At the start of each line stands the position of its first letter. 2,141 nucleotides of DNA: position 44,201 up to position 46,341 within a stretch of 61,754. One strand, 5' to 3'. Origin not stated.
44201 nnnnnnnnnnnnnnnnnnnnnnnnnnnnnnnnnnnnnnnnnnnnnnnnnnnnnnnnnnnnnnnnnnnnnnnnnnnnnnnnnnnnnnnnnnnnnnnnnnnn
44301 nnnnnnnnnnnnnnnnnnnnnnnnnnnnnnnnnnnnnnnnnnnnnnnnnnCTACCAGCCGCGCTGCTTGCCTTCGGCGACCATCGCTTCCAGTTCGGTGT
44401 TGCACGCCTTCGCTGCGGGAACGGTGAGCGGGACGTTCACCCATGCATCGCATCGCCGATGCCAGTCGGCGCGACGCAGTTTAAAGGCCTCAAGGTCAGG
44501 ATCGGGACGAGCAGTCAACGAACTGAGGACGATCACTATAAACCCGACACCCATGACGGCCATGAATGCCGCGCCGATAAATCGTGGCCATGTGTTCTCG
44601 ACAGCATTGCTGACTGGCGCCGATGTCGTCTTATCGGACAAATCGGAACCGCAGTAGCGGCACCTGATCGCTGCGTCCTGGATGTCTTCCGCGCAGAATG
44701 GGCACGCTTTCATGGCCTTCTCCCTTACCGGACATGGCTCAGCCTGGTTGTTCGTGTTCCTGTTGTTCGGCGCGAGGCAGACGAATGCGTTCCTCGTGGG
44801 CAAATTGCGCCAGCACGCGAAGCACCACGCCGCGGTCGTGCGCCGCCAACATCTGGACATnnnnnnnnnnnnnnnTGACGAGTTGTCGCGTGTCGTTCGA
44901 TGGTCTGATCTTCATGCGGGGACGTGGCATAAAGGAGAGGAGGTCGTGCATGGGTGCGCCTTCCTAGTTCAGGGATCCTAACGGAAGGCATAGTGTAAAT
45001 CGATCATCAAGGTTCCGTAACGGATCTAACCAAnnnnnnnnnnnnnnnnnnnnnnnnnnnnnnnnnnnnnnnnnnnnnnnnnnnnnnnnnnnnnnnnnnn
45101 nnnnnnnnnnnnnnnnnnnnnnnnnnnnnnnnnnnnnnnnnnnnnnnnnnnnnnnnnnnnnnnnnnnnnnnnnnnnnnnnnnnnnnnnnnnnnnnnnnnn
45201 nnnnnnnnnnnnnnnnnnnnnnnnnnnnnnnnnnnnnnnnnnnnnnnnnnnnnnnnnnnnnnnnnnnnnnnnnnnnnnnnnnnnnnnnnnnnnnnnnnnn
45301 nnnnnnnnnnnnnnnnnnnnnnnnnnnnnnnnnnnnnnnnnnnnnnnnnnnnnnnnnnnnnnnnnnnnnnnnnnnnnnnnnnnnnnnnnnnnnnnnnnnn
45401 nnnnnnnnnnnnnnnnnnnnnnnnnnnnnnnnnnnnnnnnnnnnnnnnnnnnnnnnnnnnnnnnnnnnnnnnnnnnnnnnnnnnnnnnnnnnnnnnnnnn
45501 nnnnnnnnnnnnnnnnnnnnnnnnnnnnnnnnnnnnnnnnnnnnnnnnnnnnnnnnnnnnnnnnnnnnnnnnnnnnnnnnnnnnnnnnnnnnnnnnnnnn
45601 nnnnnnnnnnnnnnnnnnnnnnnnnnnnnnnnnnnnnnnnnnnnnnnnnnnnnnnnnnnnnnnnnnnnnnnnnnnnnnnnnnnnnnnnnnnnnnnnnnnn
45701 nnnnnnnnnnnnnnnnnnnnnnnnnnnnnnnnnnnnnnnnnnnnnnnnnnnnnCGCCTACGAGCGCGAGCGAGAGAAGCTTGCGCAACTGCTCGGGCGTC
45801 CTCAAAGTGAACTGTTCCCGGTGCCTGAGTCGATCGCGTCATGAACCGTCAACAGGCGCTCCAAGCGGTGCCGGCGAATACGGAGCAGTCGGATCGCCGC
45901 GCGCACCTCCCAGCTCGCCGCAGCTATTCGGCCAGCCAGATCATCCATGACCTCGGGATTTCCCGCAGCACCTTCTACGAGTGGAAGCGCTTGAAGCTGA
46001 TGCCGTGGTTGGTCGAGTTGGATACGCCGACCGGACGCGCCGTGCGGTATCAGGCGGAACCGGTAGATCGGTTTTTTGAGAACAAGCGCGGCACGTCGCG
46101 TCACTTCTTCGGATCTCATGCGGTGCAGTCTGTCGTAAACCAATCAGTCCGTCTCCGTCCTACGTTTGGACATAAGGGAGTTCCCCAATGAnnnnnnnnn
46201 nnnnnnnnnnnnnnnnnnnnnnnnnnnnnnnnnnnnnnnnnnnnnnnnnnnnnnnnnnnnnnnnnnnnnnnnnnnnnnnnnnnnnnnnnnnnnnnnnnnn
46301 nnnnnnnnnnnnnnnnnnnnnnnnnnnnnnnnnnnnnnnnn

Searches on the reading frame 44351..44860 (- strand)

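Call 41: search_protein_families(library=pfam, proteins=[window:44351-44860:-], max_evalue=0.001)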
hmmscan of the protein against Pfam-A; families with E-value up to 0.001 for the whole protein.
window:44351-44860:- (169 aa): 1 family
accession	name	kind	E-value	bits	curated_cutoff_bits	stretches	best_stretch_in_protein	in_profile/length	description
PF13248.11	Zn_ribbon_3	-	0.00018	21.3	27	1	50-74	2-26/26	zinc-ribbon domain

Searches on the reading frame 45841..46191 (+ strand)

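Call 41: search_protein_families(library=pfam, proteins=[window:45841-46191:+], max_evalue=0.001)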
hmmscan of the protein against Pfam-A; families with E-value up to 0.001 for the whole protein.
window:45841-46191:+ (116 aa): 1 family
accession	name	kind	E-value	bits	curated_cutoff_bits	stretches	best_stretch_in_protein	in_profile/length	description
PF13022.12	HTH_Tnp_1_2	-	0.00016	22.2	27.9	1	16-50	11-48/122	Helix-turn-helix of insertion element transposase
